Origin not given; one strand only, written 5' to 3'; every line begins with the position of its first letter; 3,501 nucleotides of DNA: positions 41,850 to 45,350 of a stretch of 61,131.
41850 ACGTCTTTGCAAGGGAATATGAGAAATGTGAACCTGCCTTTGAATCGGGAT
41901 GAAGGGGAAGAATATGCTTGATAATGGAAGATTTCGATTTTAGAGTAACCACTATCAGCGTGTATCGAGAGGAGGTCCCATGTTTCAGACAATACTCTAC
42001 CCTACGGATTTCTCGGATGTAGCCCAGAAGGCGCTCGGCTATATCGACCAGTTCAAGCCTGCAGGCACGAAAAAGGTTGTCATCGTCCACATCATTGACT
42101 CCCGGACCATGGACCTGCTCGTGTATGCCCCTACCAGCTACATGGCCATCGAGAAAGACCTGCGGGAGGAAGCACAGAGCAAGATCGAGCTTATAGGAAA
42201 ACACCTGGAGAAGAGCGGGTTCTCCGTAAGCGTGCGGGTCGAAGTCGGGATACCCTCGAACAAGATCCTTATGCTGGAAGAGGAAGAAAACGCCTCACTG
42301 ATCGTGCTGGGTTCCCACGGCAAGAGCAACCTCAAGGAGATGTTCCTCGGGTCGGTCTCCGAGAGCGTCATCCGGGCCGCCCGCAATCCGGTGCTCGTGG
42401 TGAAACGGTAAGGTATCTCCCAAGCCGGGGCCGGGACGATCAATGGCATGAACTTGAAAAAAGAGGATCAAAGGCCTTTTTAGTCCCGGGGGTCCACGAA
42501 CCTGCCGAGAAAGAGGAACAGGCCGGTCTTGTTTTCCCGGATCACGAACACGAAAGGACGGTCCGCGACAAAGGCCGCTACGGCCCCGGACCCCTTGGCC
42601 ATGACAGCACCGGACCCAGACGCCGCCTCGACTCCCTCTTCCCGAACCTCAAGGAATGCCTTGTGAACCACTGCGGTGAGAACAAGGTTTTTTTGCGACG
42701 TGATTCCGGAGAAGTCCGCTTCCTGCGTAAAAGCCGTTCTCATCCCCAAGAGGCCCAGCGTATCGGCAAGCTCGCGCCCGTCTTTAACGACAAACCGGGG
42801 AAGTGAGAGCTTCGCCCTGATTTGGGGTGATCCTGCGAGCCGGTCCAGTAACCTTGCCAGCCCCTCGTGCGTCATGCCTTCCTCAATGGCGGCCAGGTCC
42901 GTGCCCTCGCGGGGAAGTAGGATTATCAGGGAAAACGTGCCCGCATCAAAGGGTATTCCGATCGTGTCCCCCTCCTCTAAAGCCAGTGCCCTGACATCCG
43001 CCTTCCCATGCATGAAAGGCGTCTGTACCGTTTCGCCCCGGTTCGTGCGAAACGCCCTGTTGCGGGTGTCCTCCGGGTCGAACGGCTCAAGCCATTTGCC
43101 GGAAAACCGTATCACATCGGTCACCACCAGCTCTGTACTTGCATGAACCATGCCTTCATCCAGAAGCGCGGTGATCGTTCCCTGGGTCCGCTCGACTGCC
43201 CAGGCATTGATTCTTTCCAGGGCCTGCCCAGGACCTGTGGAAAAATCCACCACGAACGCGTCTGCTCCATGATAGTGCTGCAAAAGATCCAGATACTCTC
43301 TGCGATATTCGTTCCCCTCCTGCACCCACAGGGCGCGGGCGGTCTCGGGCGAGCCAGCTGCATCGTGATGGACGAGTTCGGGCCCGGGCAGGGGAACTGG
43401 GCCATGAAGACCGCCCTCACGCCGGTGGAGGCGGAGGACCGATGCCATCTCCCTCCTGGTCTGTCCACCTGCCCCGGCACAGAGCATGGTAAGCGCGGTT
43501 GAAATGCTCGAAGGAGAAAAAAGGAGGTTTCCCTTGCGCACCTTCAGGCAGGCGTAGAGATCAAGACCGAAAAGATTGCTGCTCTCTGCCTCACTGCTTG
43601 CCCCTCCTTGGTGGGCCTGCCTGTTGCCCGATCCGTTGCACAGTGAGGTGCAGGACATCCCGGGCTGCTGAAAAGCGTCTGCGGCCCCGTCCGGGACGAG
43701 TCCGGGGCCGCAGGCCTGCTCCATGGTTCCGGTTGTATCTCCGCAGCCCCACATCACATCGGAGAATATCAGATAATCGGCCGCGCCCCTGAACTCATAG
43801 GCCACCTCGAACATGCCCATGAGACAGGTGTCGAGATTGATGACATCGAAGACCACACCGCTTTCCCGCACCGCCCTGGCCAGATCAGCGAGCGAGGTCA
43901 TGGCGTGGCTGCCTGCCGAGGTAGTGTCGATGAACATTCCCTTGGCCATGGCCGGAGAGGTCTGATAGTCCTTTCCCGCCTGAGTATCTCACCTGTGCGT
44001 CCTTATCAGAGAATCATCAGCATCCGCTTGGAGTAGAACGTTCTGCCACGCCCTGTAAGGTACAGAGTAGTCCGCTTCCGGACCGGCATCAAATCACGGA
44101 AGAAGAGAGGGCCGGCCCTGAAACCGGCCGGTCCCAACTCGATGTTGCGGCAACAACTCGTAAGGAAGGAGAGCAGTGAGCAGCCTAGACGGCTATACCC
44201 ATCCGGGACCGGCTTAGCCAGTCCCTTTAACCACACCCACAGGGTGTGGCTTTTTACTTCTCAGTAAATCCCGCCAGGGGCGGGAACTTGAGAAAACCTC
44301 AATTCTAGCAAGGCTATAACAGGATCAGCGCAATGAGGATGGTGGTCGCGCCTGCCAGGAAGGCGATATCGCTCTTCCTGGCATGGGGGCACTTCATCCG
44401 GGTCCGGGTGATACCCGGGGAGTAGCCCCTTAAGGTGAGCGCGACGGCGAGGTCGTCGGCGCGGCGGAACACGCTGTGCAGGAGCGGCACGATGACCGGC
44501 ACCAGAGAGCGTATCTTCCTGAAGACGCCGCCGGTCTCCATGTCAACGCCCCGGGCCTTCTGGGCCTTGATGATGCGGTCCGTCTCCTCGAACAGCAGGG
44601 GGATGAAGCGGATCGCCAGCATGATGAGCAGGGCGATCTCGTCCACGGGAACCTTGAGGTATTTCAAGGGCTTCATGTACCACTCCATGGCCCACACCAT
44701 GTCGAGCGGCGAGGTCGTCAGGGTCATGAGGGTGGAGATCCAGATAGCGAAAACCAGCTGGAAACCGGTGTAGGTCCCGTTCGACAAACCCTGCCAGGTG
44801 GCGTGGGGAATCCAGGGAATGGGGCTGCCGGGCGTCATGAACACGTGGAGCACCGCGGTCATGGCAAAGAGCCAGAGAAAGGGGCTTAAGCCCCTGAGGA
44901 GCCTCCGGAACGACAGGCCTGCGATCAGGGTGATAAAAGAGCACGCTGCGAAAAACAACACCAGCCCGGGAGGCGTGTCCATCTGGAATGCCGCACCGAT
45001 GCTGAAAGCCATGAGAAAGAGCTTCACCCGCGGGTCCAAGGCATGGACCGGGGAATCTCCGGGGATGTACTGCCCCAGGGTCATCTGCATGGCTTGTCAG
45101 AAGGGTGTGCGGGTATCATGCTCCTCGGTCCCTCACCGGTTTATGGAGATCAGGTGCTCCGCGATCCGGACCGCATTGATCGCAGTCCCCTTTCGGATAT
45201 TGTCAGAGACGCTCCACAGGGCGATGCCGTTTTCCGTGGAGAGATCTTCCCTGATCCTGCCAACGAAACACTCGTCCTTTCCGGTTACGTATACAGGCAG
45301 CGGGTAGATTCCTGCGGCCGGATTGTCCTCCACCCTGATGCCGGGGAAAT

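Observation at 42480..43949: In-frame chimera: clostripain-like (C11) catalytic-Cys block fused to a complete serpin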

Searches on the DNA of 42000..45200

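Call 5: search_rna_families(source=window, start=42000, end=45200, threshold=evalue, max_evalue=1)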
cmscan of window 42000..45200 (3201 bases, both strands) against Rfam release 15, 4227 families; matches with E-value up to 1: 2.
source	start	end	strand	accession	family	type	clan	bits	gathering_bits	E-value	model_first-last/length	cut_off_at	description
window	44422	44488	+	RF00312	snoZ206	Gene; snRNA; snoRNA; CD-box;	-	21.7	50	0.92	1-129/129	no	Small nucleolar RNA Z206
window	43672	43727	-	RF00989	mir-492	Gene; miRNA;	-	18.6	76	0.68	1-75/75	no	mir-492 microRNA precursor family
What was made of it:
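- Tried and rejected: There were only two chance-level eukaryotic hits (call 5).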
